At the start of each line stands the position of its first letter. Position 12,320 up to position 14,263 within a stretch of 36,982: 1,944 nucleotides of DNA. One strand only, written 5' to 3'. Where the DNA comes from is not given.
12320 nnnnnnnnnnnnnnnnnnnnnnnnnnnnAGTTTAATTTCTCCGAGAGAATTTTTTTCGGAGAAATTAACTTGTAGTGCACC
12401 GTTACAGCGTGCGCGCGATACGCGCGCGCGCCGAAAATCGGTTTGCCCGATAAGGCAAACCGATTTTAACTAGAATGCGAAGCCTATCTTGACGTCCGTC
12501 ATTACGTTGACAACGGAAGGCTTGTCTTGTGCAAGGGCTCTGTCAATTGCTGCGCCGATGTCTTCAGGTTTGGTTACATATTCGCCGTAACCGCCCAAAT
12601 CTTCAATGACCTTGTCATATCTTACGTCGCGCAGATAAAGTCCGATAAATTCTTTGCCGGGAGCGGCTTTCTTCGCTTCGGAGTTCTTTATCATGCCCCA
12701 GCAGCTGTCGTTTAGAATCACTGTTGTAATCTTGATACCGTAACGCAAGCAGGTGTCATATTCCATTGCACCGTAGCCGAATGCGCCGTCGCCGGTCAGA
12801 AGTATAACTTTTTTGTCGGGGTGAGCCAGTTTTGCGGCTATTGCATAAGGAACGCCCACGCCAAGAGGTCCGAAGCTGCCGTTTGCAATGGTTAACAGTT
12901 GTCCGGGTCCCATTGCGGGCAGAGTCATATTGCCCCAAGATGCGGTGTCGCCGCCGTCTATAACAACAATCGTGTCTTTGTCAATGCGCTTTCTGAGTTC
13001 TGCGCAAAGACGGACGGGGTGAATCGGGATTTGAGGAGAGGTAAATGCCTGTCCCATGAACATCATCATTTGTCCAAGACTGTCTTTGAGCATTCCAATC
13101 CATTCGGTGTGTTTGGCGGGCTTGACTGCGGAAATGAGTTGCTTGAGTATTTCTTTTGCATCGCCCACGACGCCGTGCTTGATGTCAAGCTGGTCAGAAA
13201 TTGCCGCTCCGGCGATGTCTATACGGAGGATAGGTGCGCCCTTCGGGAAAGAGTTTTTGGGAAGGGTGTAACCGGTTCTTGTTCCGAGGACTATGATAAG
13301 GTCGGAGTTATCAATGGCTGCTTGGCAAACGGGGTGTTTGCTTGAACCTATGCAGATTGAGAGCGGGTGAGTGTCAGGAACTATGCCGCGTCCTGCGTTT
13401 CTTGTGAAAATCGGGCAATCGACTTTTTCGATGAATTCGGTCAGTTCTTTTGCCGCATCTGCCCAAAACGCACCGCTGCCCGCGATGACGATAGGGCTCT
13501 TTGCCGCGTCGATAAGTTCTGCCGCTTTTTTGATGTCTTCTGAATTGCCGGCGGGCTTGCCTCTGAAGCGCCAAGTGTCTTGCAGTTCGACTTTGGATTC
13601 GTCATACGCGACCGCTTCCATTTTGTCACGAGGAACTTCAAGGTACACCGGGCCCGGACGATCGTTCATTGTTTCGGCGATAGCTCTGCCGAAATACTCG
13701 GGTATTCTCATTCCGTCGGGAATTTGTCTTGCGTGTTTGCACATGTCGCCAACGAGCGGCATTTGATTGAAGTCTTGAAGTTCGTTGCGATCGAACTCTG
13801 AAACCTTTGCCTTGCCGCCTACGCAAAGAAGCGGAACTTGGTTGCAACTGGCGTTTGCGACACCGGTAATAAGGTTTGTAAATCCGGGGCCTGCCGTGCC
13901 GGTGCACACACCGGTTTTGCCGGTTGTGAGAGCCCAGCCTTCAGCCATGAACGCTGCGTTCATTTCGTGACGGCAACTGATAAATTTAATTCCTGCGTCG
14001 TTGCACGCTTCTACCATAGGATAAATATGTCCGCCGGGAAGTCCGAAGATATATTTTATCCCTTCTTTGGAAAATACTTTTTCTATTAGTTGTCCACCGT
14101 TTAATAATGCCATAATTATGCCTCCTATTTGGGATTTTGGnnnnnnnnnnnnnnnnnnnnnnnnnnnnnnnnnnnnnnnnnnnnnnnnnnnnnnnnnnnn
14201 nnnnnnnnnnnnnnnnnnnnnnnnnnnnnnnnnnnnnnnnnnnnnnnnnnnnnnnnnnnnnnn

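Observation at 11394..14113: Unassigned feeder steps: an OXC/HACL/ALS-type ThDP enzyme plus a carnitine-dehydrogenase/CRYL1-like NAD dehydrogenase where known sulfoacetaldehyde-forming enzymes would be expected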

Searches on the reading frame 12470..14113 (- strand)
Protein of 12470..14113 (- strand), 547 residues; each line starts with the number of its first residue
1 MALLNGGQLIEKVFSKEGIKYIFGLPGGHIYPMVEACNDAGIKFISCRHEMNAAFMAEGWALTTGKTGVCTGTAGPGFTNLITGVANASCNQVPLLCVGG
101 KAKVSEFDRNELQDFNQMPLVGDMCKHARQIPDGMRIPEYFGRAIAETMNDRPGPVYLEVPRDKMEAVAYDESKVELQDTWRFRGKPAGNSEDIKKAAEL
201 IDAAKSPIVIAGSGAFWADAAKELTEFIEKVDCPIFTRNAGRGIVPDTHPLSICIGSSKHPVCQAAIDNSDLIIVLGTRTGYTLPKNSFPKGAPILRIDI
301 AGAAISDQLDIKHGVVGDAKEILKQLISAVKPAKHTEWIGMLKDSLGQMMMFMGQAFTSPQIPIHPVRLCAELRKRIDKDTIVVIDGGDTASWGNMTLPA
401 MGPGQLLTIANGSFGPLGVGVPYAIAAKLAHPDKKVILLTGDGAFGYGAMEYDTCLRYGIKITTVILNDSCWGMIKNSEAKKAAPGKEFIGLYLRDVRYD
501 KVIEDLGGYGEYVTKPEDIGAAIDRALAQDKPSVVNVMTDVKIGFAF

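Call 3: search_protein_families(library=pfam, proteins=[window:12470-14113:-])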
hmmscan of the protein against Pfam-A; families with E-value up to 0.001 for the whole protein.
window:12470-14113:- (547 aa): 3 families
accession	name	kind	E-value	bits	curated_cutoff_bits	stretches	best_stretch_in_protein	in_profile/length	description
PF02776.23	TPP_enzyme_N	-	2.3e-36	124.6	26.8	1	5-118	2-117/119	Thiamine pyrophosphate enzyme, N-terminal TPP binding domain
PF02775.26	TPP_enzyme_C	-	3.8e-33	114.9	21.9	1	386-537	1-151/151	Thiamine pyrophosphate enzyme, C-terminal TPP binding domain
PF00205.28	TPP_enzyme_M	-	1.7e-31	109.2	30.4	1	194-326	1-137/137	Thiamine pyrophosphate enzyme, central domain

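Call 4: search_protein_families(library=ncbifam, proteins=[window:12470-14113:-])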
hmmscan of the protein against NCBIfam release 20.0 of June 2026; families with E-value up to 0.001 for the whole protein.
window:12470-14113:- (547 aa): 55 families (the best 25 are shown)
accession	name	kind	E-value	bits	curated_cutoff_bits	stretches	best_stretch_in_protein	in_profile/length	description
NF004516.0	PRK05858.1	equivalog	1.4e-120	403.4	587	1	5-543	12-539/548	acetolactate synthase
NF006187.0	PRK08322.1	equivalog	1.4e-101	340.6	509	1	6-540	4-529/548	acetolactate synthase large subunit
NF058623.1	HdaclCoAlyACT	equivalog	2.9e-94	316.8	600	1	8-539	14-540/575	2-hydroxyacyl-CoA lyase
NF004919.0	PRK06276.1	equivalog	1.1e-93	314.5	866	1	5-540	2-539/582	acetolactate synthase large subunit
TIGR00118.1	acolac_lg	equivalog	1.5e-93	314.2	538.35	1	4-540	1-535/557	biosynthetic-type acetolactate synthase large subunit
NF004710.0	PRK06048.1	equivalog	1.9e-93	313.8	976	1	4-541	8-539/561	acetolactate synthase large subunit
NF006377.0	PRK08611.1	equivalog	7.2e-87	292.3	742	1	6-540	6-530/576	pyruvate oxidase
NF006122.0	PRK08266.1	subfamily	1.7e-86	290.9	571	1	4-539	4-524/543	hypothetical protein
NF005713.0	PRK07525.1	subfamily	1.3e-85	288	620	2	12-333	14-335/592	sulfoacetaldehyde acetyltransferase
TIGR03457.1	sulphoacet_xsc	equivalog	3.1e-85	286.7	676.4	1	12-544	10-561/579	sulfoacetaldehyde acetyltransferase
NF006052.0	PRK08199.1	subfamily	1.2e-84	284.6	539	1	5-542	9-540/559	thiamine pyrophosphate protein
NF006378.0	PRK08617.1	equivalog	6.7e-83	278.9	510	1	5-540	9-539/556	acetolactate synthase AlsS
NF004772.0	PRK06112.1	subfamily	3.1e-80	270.1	673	1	6-541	16-561/578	acetolactate synthase catalytic subunit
NF006721.0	PRK09259.1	equivalog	2.2e-79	267.6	557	1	4-544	15-555/574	oxalyl-CoA decarboxylase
NF006524.0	PRK08978.1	equivalog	3.5e-78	263.2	738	1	5-540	2-525/548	acetolactate synthase 2 catalytic subunit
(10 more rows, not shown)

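Call 10: find_homologous_proteins(query=window:12470-14113:-, max_evalue=1e-30)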
Query window:12470-14113:- (547 aa): 2906 proteins with E <= 1e-30 among 8000 candidates; the best 120 are listed.
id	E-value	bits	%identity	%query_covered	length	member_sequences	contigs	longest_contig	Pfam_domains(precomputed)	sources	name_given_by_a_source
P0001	0.0e+0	1262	100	100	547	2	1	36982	PF02775.27,PF02776.24,PF00205.29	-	-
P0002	0.0e+0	1088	85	100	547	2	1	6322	PF02775.27,PF02776.24,PF00205.29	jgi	-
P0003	0.0e+0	1087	85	100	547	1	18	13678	PF02775.27,PF02776.24,PF00205.29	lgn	-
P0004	0.0e+0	1083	84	100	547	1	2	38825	PF02775.27,PF02776.24,PF00205.29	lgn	-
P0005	0.0e+0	1075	85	100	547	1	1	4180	PF02775.27,PF02776.24,PF00205.29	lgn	-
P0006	0.0e+0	1067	83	100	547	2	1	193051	PF02775.27,PF02776.24,PF00205.29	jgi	-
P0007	0.0e+0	1052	82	100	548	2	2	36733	PF02775.27,PF02776.24,PF00205.29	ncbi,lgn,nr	ncbi:MAG: thiamine pyrophosphate-binding protein [Clostridia bacterium]|nr:thiamine pyrophosphate-bi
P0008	2.6e-293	992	78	100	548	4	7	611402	PF02775.27,PF02776.24,PF00205.29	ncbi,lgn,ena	-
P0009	6.9e-282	954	76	100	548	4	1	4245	PF02775.27,PF02776.24,PF00205.29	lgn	-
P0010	1.4e-280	950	74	100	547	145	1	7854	PF02775.27,PF02776.24,PF00205.29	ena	-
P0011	7.8e-277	938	74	100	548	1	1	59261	PF02775.27,PF02776.24,PF00205.29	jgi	-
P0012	3.4e-273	926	71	100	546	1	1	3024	PF02775.27,PF02776.24,PF00205.29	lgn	-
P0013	4.1e-272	922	71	100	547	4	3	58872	PF02775.27,PF02776.24,PF00205.29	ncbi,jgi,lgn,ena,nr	ncbi:MAG TPA: thiamine pyrophosphate-binding protein [Spirochaetia bacterium]|nr:thiamine pyrophosph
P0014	1.9e-271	920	72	100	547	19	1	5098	PF02775.27,PF02776.24,PF00205.29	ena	-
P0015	9.1e-271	918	69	100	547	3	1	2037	PF02775.27,PF02776.24,PF00205.29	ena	-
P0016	5.8e-270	915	70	100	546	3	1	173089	PF02775.27,PF02776.24,PF00205.29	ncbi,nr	ncbi:MAG: thiamine pyrophosphate-binding protein [Bacillales bacterium]|nr:thiamine pyrophosphate-bi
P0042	1.1e-237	808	65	99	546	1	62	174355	PF02775.27,PF02776.24,PF00205.29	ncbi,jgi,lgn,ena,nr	ncbi:MAG TPA: thiamine pyrophosphate-binding protein [Syntrophomonadaceae bacterium]|nr:thiamine pyr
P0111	5.9e-206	704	58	98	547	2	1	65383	PF02775.27,PF02776.24,PF00205.29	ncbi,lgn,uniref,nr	ncbi:thiamine pyrophosphate-binding protein [Desulfosporosinus fructosivorans]|uniref:Thiamine pyrop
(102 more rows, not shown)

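Call 11: find_encoding_contigs(protein=P0042, flank=10000, max_places=3)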
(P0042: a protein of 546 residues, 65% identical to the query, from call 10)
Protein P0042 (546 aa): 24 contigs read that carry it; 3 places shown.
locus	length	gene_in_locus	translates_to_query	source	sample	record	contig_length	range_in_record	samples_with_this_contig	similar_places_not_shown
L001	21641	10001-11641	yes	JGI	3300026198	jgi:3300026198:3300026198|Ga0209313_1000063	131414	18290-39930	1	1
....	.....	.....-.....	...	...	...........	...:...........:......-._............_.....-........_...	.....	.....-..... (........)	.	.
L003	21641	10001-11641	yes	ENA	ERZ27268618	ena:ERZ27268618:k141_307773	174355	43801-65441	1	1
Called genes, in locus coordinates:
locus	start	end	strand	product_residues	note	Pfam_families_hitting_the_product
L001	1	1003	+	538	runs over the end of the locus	PF13187:Fer4_9 (faint), PF13237:Fer4_10 (faint), PF13183:Fer4_8, PF13534:Fer4_17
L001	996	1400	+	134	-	-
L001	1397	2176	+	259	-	PF13187:Fer4_9 (faint), PF13247:Fer4_11, PF12838:Fer4_7 (weak), PF13237:Fer4_10 (weak), PF00037:Fer4 (weak), PF12837:Fer4_6 (weak)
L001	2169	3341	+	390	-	PF03916:NrfD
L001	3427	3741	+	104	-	PF04358:DsrC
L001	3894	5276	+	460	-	PF01656:CbiA, PF13500:AAA_26, PF07685:GATase_3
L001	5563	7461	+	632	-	PF02730:AFOR_N, PF01314:AFOR_C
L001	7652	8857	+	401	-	PF00083:Sugar_tr, PF07690:MFS_1, PF13347:MFS_2 (weak), PF00083:Sugar_tr (weak), PF07690:MFS_1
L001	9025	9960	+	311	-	PF02737:3HCDH_N, PF03446:NAD_binding_2 (weak), PF00725:3HCDH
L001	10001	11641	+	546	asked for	PF02776:TPP_enzyme_N, PF00205:TPP_enzyme_M, PF02775:TPP_enzyme_C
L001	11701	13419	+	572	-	PF02776:TPP_enzyme_N, PF00205:TPP_enzyme_M, PF02775:TPP_enzyme_C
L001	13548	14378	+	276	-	PF00106:adh_short, PF08659:KR, PF01370:Epimerase (weak), PF13561:adh_short_C2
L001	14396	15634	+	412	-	PF00202:Aminotran_3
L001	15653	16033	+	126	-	PF00903:Glyoxalase, PF13669:Glyoxalase_4, PF12681:Glyoxalase_2 (weak)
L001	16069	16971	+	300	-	PF01381:HTH_3, PF13443:HTH_26 (weak), PF01381:HTH_3, PF12844:HTH_19 (weak), PF13443:HTH_26 (weak), PF13560:HTH_31, PF01381:HTH_3, PF13560:HTH_31, +7 more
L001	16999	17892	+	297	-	PF00126:HTH_1, PF03466:LysR_substrate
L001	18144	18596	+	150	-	PF03264:Cytochrom_NNT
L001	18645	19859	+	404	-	PF02335:Cytochrom_C552, PF13435:Cytochrome_C554 (faint), PF14522:Cytochrome_C7 (faint), PF14537:Cytochrom_c3_2 (faint)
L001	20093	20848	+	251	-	PF00378:ECH_1, PF16113:ECH_2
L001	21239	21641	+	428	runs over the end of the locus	PF02812:ELFV_dehydrog_N, PF00208:ELFV_dehydrog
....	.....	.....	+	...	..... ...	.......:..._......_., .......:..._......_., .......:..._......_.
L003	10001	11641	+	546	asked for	PF02776:TPP_enzyme_N, PF00205:TPP_enzyme_M, PF02775:TPP_enzyme_C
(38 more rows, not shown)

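Call 12: find_encoding_contigs(protein=P0111, flank=10000, max_places=2)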
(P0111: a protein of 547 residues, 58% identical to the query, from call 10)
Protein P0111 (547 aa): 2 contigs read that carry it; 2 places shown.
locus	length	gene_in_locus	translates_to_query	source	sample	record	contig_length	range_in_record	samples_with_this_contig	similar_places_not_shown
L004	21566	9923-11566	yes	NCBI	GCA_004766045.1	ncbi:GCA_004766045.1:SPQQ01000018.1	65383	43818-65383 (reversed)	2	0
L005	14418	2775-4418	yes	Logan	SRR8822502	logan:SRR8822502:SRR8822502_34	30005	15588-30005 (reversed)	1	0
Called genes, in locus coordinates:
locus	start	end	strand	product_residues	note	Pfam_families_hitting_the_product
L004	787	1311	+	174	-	PF04542:Sigma70_r2, PF04545:Sigma70_r4, PF08281:Sigma70_r4_2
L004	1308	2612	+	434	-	PF13786:DUF4179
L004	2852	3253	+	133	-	PF13411:MerR_1, PF00376:MerR, PF09278:MerR-DNA-bind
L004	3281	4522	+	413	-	PF02771:Acyl-CoA_dh_N, PF02770:Acyl-CoA_dh_M, PF00441:Acyl-CoA_dh_1, PF08028:Acyl-CoA_dh_2, PF22924:ACOX_C_alpha1 (weak)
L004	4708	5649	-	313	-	PF00126:HTH_1, PF03466:LysR_substrate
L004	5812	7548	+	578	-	PF02776:TPP_enzyme_N, PF00205:TPP_enzyme_M, PF02775:TPP_enzyme_C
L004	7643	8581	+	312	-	PF01210:NAD_Gly3P_dh_N (faint), PF02737:3HCDH_N, PF03446:NAD_binding_2, PF00725:3HCDH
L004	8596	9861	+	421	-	PF00083:Sugar_tr, PF07690:MFS_1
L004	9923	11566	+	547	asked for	PF02776:TPP_enzyme_N, PF00205:TPP_enzyme_M, PF02775:TPP_enzyme_C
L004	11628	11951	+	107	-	PF02036:SCP2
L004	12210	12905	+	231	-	PF00574:CLP_protease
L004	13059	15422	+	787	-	PF13491:FtsK_4TM, PF17854:FtsK_alpha, PF01580:FtsK_SpoIIIE, PF09397:FtsK_gamma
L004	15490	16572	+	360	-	PF00581:Rhodanese, PF26341:AAA_SelU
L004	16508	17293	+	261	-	PF11868:DUF3388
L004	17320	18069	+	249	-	PF12844:HTH_19 (weak), PF13413:HTH_25, PF13464:RodZ_C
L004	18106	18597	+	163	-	PF04461:YajQ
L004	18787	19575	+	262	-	PF20560:MotA_N (weak), PF23670:PIGBOS1 (faint), PF01618:MotA_ExbB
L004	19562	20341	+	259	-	PF13677:MotB_plug, PF00691:OmpA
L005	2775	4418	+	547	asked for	PF02776:TPP_enzyme_N, PF00205:TPP_enzyme_M, PF02775:TPP_enzyme_C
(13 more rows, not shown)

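Call 15: search_solved_structures(query=window:12470-14113:-, max_evalue=1e-40)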
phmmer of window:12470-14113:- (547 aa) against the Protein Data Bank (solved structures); distinct sequences matched with E-value up to 1e-40: 69 (the best 60 are shown).
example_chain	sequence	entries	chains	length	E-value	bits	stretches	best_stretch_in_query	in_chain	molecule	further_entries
8vzc_A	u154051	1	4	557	1.7e-83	284.5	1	4-538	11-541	Oxalyl-CoA decarboxylase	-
8vzf_A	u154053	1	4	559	1.7e-83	284.5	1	4-538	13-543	2-Hydroxyacyl-CoA Lyase/Synthase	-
8vza_A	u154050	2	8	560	1.7e-83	284.5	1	4-538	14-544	2-Hydroxyacyl-CoA lyase/Synthase | Oxalyl-CoA decarboxylase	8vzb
8vzd_A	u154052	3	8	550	2.1e-80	274.3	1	1-544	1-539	2-Hydroxyacyl-CoA Lyase/Synthase TbHACS | Oxalyl-CoA decarboxylase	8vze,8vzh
8vzj_A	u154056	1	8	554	6.9e-80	272.6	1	3-539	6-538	Oxalyl-CoA decarboxylase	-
7pt3_A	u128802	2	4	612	1.8e-71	244.8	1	9-540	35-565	2-hydroxyacyl-CoA lyase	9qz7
9qz5_A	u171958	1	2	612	2.3e-71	244.4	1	9-540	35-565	2-hydroxyacyl-CoA lyase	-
7pt2_A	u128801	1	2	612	3.1e-71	244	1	9-540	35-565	2-hydroxyacyl-CoA lyase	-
7pt1_A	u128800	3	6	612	3.2e-71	244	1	9-540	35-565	2-hydroxyacyl-CoA lyase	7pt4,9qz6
9qz4_A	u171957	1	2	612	3.4e-71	243.9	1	9-540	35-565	2-hydroxyacyl-CoA lyase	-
8x3x_A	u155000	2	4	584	1.1e-70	242.2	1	8-542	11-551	BbmA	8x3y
8xod_A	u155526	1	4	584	1.6e-70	241.6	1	8-542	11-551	BbmA-G484F complex with CBOA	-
6xn8_A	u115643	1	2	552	1.8e-67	231.6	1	4-538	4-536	2-hydroxyacyl-CoA lyase 1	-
8vzk_A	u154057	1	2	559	3.4e-66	227.4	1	3-540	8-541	Oxalyl-CoA decarboxylase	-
8vzi_A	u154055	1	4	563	9.7e-65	222.6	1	4-541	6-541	2-hydroxyacyl-CoA lyase-like protein 1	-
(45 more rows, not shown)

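Call 18: find_encoding_contigs(protein=P0013, flank=10000, max_places=1)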
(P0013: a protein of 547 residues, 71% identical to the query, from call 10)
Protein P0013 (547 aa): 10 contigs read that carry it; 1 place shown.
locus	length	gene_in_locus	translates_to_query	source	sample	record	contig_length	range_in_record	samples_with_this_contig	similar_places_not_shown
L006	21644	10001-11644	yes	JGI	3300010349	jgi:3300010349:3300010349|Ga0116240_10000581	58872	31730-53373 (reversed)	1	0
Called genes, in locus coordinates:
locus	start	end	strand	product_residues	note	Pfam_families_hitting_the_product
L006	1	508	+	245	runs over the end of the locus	-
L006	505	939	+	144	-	-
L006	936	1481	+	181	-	-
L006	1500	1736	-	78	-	-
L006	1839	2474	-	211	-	PF00561:Abhydrolase_1, PF12697:Abhydrolase_6 (weak)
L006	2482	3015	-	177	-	PF12840:HTH_20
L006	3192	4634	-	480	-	PF13347:MFS_2, PF07690:MFS_1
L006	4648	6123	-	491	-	PF22052:DUF6937, PF22053:DUF6938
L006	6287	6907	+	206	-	PF00440:TetR_N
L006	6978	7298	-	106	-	-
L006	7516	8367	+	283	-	PF00126:HTH_1, PF03466:LysR_substrate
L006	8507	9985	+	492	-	-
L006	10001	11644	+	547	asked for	PF02776:TPP_enzyme_N, PF00205:TPP_enzyme_M, PF02775:TPP_enzyme_C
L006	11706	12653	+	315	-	PF01210:NAD_Gly3P_dh_N (faint), PF02737:3HCDH_N, PF03446:NAD_binding_2, PF03807:F420_oxidored (faint), PF00725:3HCDH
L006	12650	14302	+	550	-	PF00171:Aldedh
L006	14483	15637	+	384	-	PF02786:CPSase_L_D2 (weak), PF08442:ATP-grasp_2, PF13549:ATP-grasp_5, PF24948:Citrate_synth_N, PF00549:Ligase_CoA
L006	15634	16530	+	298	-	PF02629:CoA_binding, PF13607:Succ_CoA_lig, PF00549:Ligase_CoA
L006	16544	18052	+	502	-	PF00939:Na_sulph_symp, PF03600:CitMHS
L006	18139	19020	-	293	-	PF08239:SH3_3 (weak)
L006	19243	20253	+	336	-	PF02517:Rce1-like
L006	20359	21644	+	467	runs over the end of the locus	PF00496:SBP_bac_5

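Call 19: find_encoding_contigs(protein=P0016, flank=10000, max_places=1)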
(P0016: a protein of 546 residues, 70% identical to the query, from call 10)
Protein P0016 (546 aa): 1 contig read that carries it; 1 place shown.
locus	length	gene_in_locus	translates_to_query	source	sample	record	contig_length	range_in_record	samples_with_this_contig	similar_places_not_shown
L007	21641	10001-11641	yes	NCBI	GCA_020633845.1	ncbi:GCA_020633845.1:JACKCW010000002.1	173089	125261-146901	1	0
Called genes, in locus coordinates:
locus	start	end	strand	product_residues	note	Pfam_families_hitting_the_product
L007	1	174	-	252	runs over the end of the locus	PF09818:ABC_ATPase (faint), PF13476:AAA_23 (weak), PF02463:SMC_N, PF13175:AAA_15, PF13555:AAA_29 (weak), PF00005:ABC_tran, PF13304:AAA_21 (weak)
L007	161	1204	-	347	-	PF01032:FecCD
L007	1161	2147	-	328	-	PF01497:Peripla_BP_2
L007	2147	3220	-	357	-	PF03460:NIR_SIR_ferr, PF01077:NIR_SIR, PF00037:Fer4 (faint), PF12838:Fer4_7 (weak), PF14697:Fer4_21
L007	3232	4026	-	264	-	PF00175:NAD_binding_1, PF10418:DHODB_Fe-S_bind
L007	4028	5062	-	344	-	PF13187:Fer4_9 (faint), PF00037:Fer4 (faint), PF12797:Fer4_2 (faint), PF12837:Fer4_6 (faint), PF12838:Fer4_7 (weak), PF13237:Fer4_10 (faint), PF17179:Fer4_22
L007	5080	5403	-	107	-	-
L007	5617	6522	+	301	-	PF00126:HTH_1, PF03466:LysR_substrate, PF12727:PBP_like (weak)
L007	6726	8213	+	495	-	-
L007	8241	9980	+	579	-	PF02776:TPP_enzyme_N, PF00205:TPP_enzyme_M, PF02775:TPP_enzyme_C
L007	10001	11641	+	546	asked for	PF02776:TPP_enzyme_N, PF00205:TPP_enzyme_M, PF02775:TPP_enzyme_C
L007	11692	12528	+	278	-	PF00106:adh_short, PF08659:KR (weak), PF13561:adh_short_C2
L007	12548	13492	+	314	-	PF02737:3HCDH_N, PF03446:NAD_binding_2 (weak), PF00725:3HCDH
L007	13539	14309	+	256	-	PF12724:Flavodoxin_5, PF13484:Fer4_16 (faint), PF13746:Fer4_18 (weak), PF12838:Fer4_7 (faint), PF14697:Fer4_21 (faint), PF25160:LdpA_Fe-S-bd (faint), PF00037:Fer4 (faint), PF13187:Fer4_9 (weak), +4 more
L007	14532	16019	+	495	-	-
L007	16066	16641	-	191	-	PF00932:LTD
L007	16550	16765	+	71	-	-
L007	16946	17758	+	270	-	PF27271:AF_1327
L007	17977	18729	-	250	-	PF04229:GrpB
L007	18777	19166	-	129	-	-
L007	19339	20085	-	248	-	-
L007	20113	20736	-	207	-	PF00657:Lipase_GDSL (weak), PF13472:Lipase_GDSL_2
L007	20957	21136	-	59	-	-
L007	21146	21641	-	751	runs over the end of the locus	PF00009:GTP_EFTU (faint), PF01926:MMR_HSR1, PF02421:FeoB_N, PF09439:SRPRB (faint), PF07670:Gate, PF07664:FeoB_C, PF07670:Gate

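Call 20: find_encoding_contigs(protein=P0008, flank=10000, max_places=1)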
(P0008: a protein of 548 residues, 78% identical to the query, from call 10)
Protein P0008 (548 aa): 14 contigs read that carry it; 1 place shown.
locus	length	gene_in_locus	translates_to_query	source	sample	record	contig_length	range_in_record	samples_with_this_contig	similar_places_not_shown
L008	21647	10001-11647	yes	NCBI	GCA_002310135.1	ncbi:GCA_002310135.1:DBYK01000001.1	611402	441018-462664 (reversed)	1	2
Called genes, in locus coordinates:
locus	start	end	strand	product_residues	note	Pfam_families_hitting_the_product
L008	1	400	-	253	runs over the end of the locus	PF02463:SMC_N (faint), PF00005:ABC_tran, PF13304:AAA_21 (faint)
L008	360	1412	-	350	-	PF01032:FecCD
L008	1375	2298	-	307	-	PF01497:Peripla_BP_2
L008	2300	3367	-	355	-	PF03460:NIR_SIR_ferr, PF01077:NIR_SIR, PF00037:Fer4 (weak), PF12838:Fer4_7 (weak), PF14697:Fer4_21 (weak)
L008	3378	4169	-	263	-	PF00175:NAD_binding_1, PF10418:DHODB_Fe-S_bind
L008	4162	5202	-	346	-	PF00037:Fer4 (faint), PF13187:Fer4_9 (faint), PF13534:Fer4_17 (faint), PF12797:Fer4_2 (faint), PF13237:Fer4_10 (faint), PF17179:Fer4_22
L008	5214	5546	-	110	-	-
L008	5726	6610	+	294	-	PF00126:HTH_1, PF03466:LysR_substrate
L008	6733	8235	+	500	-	-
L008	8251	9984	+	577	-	PF02776:TPP_enzyme_N, PF00205:TPP_enzyme_M, PF02775:TPP_enzyme_C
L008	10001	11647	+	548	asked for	PF02776:TPP_enzyme_N, PF00205:TPP_enzyme_M, PF02775:TPP_enzyme_C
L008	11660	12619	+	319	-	PF01210:NAD_Gly3P_dh_N (weak), PF02737:3HCDH_N, PF00725:3HCDH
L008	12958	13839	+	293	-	PF00291:PALP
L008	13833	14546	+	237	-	PF00132:Hexapep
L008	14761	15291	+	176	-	PF06177:QueT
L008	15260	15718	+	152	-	PF02620:YceD (weak)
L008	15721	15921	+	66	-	PF01783:Ribosomal_L32p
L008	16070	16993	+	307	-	PF01795:Methyltransf_5, PF13847:Methyltransf_31 (weak)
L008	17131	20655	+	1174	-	PF01855:POR_N, PF17147:PFOR_II, PF01558:POR, PF10371:EKR, PF00037:Fer4 (weak), PF12838:Fer4_7, PF13237:Fer4_10, PF02775:TPP_enzyme_C, +3 more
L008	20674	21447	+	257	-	PF02585:PIG-L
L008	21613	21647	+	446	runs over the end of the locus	PF01637:ATPase_2 (weak), PF13173:AAA_14, PF13635:DUF4143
